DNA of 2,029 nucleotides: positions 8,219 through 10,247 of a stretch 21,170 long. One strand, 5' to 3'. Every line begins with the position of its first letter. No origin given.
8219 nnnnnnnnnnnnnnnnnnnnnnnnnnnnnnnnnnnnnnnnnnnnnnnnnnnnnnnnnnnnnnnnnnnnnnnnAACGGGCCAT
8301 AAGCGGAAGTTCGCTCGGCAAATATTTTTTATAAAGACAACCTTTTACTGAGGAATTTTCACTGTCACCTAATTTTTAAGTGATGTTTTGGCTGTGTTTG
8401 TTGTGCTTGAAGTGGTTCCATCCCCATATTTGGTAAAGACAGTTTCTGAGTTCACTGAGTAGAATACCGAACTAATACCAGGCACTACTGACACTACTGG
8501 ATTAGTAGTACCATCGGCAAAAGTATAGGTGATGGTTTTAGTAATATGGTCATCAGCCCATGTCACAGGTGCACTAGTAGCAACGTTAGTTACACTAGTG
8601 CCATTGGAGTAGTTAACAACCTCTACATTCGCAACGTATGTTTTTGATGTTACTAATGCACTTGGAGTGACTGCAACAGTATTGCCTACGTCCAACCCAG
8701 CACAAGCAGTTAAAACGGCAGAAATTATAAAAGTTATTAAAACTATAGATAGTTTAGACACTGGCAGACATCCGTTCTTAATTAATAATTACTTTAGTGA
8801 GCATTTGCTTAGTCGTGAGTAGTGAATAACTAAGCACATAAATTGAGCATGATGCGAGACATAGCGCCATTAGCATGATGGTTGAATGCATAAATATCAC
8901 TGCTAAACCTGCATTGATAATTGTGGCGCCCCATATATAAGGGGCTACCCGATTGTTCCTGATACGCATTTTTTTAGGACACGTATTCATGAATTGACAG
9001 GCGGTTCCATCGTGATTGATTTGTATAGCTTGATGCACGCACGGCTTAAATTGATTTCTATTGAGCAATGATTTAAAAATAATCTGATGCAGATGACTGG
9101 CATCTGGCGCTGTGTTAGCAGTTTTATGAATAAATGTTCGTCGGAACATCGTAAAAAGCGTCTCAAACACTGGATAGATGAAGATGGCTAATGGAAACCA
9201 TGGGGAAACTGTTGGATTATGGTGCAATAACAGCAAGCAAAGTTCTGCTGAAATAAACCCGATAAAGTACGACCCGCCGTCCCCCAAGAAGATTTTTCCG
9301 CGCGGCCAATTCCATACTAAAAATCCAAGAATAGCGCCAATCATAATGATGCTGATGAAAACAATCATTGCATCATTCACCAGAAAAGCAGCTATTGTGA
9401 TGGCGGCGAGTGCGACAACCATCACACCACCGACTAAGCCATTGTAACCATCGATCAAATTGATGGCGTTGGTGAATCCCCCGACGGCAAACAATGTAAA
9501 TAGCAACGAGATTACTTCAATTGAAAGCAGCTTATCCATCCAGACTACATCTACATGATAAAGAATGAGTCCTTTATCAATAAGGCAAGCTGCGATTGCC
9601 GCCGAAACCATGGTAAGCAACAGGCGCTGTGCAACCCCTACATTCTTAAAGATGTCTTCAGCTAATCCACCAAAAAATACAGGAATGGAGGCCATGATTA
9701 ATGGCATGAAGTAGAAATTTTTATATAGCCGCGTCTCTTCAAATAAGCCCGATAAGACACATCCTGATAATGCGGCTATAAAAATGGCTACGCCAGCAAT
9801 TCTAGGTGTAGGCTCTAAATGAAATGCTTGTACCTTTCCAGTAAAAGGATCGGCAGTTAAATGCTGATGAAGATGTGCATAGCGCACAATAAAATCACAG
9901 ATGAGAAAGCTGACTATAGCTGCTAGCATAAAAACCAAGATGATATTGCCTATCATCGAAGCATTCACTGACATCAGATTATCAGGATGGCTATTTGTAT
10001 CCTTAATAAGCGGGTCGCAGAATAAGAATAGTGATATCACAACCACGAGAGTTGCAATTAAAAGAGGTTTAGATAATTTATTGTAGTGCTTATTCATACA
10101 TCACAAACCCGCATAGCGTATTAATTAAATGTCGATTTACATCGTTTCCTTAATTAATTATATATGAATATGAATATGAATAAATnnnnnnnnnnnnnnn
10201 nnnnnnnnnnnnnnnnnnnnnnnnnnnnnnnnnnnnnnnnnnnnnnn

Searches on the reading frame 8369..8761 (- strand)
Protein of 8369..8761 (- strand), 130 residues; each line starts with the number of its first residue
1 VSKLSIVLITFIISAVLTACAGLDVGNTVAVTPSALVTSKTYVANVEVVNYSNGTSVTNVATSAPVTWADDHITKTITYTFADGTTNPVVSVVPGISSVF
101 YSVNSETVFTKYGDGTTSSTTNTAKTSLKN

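Call 23: find_encoding_contigs(protein=window:8369-8761:-, flank=6000, max_places=10)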
Protein window:8369-8761:- (130 aa): 23 contigs read that carry it; 10 places shown.
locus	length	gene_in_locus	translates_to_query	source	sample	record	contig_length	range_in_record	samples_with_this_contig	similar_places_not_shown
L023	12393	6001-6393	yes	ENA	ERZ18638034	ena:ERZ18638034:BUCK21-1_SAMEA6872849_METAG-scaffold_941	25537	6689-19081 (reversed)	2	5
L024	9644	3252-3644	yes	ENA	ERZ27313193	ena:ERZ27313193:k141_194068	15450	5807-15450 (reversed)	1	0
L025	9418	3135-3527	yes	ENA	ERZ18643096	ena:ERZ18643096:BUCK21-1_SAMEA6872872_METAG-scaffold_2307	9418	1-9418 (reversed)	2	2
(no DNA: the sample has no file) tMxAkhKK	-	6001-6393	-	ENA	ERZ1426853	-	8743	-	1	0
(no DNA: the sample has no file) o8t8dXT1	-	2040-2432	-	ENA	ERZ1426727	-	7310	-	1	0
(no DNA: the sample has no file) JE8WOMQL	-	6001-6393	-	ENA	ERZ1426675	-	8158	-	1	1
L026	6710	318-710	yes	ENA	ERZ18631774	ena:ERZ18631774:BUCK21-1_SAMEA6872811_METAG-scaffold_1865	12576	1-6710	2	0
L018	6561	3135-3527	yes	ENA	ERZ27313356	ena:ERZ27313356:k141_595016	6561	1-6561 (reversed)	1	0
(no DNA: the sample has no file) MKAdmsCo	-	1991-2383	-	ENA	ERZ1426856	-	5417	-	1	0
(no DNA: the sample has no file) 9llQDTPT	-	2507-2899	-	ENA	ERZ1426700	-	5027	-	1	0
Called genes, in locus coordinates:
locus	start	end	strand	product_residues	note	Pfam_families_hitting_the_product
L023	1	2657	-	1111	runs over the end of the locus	PF00353:HemolysinCabind, PF19078:Big_12, PF05345:He_PIG, PF00353:HemolysinCabind, PF08548:Peptidase_M10_C (weak), PF00353:HemolysinCabind (weak)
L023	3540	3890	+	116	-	-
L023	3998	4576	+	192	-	PF05231:MASE1 (weak)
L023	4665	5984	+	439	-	PF00953:Glycos_transf_4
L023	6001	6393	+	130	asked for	-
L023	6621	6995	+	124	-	PF21781:DUF6876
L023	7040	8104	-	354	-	-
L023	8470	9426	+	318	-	-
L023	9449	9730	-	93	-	PF00216:Bac_DNA_binding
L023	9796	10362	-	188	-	PF00589:Phage_integrase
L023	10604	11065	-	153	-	-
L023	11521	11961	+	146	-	PF20346:DUF6641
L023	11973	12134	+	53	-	-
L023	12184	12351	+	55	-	-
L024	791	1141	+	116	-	-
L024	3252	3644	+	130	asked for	-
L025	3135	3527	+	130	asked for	-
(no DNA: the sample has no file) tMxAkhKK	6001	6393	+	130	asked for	-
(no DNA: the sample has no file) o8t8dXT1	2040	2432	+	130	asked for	-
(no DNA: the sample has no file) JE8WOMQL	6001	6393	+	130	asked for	-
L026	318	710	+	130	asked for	-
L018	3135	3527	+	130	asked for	-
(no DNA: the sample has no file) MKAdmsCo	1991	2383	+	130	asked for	-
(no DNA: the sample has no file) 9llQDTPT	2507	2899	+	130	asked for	-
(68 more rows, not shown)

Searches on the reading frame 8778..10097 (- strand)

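Call 94: search_protein_families(library=pfam, proteins=[L131:6722-7438:-], max_evalue=0.01)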
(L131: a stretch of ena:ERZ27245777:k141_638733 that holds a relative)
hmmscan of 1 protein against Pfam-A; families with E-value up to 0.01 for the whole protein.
L131:6722-7438:- (238 aa): 2 families
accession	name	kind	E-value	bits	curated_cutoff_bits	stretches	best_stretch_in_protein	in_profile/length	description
PF01051.27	Rep3_N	-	8e-12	46.2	22.4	1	7-66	83-141/141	Initiator Replication protein, WH1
PF21205.3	Rep3_C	-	4.4e-08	33.7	21.1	1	78-136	2-58/59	Initiator Rep protein, WH2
